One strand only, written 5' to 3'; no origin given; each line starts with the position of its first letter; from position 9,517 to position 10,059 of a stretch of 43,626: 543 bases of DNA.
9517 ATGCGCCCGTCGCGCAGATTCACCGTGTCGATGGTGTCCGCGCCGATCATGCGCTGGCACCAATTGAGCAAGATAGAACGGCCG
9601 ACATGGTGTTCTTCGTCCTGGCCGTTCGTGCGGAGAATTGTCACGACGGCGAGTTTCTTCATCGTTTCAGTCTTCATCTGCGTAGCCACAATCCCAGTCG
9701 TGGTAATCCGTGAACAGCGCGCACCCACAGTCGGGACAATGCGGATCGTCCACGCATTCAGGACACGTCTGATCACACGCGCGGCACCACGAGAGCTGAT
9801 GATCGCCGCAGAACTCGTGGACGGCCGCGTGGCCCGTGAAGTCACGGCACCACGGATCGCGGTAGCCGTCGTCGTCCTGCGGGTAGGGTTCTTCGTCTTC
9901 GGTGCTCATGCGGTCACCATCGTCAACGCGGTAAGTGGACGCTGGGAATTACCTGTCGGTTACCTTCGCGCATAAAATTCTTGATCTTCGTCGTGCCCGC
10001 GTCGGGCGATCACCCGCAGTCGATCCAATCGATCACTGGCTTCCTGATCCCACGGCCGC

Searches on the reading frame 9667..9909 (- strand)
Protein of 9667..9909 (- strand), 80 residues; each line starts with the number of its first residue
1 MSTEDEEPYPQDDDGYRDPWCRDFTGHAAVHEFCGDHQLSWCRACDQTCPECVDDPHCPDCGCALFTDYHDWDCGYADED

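Call 16: search_protein_families(library=pfam, proteins=[window:9667-9909:-], max_evalue=0.01)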
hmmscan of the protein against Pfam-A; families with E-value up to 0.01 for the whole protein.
window:9667-9909:- (80 aa): 0 families

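Call 17: search_protein_families(library=phrogs, proteins=[window:9667-9909:-], max_evalue=0.01)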
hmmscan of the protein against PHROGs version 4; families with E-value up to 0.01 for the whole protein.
window:9667-9909:- (80 aa): 0 families

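Call 67: find_homologous_proteins(query=window:9667-9909:-, max_evalue=0.01)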
Query window:9667-9909:- (80 aa): 8 proteins with E <= 0.01 among 8 candidates.
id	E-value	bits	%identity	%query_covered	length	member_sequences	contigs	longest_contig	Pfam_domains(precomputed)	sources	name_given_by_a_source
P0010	1.1e-38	149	78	100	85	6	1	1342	-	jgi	jgi:hypothetical protein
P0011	9.7e-30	121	78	80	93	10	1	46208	-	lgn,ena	-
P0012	5.3e-29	118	64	98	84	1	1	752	-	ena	-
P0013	6.8e-27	111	72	86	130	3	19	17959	-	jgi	jgi:hypothetical protein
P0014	2.0e-26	110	68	93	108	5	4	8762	-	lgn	-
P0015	2.4e-26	110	76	76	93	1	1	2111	-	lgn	-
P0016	4.6e-26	109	66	96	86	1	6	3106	-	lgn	-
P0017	7.1e-24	102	66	88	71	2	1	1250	-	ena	-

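Call 68: find_encoding_contigs(protein=P0011, flank=10000, max_places=3)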
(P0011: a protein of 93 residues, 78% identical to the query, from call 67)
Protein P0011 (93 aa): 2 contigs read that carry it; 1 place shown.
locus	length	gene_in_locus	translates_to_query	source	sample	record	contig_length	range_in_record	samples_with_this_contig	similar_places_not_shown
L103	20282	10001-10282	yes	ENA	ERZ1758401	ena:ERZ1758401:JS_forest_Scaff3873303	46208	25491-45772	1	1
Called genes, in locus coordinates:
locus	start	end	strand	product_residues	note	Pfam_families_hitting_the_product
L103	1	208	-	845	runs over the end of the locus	-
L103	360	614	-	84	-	-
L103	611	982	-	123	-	-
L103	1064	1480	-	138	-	-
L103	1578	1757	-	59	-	-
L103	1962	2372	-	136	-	-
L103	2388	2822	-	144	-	PF11367:Tail_completion_gp17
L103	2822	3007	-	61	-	-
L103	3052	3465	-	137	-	PF04883:HK97-gp10_like (faint)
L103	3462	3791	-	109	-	PF05521:Phage_HCP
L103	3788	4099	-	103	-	-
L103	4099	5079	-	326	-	-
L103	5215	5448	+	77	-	-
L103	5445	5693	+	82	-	-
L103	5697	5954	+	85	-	-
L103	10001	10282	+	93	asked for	-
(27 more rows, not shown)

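Call 69: find_encoding_contigs(protein=P0013, flank=10000, max_places=4)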
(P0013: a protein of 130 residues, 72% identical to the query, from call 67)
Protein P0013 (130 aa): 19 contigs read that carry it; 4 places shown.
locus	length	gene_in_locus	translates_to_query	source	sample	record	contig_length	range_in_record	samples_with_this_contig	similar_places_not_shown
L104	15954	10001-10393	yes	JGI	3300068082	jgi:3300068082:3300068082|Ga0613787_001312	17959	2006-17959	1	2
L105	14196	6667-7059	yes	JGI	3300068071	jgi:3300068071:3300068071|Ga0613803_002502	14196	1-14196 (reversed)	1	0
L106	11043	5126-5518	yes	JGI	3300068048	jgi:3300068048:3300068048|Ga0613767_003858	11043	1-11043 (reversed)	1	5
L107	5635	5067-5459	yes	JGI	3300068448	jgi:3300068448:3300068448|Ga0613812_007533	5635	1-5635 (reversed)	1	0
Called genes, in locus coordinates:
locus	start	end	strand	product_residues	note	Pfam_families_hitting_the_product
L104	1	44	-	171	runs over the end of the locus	PF13443:HTH_26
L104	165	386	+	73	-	-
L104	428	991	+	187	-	PF05551:zf-His_Me_endon (weak), PF13392:HNH_3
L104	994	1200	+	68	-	-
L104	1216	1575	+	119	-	-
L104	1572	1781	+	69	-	-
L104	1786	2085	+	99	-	-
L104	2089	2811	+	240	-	PF04404:ERF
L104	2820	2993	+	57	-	PF05284:DUF736 (faint)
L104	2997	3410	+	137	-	-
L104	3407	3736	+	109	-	-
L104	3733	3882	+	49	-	-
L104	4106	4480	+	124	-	-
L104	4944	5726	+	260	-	-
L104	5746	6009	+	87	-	-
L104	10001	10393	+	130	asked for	-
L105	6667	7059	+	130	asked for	-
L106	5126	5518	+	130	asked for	-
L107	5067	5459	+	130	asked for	-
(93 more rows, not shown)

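Call 70: find_encoding_contigs(protein=P0014, flank=10000, max_places=3)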
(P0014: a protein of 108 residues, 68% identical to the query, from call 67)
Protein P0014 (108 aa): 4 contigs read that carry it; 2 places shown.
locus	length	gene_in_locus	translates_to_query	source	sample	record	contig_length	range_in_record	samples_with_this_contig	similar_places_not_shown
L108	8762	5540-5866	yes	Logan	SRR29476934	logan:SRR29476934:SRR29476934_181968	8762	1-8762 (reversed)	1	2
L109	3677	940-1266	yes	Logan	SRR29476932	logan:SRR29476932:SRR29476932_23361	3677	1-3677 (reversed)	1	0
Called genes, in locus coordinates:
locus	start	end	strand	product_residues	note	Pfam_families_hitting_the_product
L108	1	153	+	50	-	?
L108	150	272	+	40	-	-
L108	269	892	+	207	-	PF04404:ERF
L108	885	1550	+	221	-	PF09588:YqaJ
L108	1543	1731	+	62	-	-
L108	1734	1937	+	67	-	-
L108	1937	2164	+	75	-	-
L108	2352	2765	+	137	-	-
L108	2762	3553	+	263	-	PF01170:UPF0020 (faint), PF01555:N6_N4_Mtase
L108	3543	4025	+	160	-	PF01844:HNH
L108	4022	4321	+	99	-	-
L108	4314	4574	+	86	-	-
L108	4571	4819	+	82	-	-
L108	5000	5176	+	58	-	-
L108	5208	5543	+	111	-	-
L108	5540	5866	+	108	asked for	-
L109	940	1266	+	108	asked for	-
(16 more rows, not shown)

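Call 72: find_encoding_contigs(protein=P0010, flank=5000, max_places=3)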
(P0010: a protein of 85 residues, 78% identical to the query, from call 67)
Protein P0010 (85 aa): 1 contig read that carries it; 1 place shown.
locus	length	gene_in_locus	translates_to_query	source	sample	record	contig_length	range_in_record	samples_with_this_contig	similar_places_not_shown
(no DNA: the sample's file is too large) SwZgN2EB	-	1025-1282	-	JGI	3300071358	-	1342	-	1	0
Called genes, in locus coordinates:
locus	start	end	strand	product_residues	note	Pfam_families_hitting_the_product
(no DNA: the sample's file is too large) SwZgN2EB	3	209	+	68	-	?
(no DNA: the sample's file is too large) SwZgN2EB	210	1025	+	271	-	-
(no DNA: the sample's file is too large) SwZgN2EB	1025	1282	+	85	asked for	-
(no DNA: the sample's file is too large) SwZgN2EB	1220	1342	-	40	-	?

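Call 73: find_encoding_contigs(protein=P0016, flank=5000, max_places=4)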
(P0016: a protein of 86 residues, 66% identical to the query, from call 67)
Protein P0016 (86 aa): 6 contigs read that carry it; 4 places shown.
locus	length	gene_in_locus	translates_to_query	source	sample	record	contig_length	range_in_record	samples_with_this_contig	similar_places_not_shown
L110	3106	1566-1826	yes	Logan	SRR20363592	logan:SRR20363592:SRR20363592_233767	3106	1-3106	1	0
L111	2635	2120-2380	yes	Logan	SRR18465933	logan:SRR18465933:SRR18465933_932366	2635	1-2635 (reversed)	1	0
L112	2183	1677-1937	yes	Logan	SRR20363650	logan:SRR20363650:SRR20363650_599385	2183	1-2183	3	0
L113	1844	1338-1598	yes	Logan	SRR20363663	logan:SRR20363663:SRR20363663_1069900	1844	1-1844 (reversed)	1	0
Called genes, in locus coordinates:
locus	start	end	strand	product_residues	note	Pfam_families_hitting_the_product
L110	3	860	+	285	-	?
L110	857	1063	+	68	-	-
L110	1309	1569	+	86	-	-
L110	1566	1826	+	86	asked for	-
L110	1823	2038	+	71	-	-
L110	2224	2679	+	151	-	-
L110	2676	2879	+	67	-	-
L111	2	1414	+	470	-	?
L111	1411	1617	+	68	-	-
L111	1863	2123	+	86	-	-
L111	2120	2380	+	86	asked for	-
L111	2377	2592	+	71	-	-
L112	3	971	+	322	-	?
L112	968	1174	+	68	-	-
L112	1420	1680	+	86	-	-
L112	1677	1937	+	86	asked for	-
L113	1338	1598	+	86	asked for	-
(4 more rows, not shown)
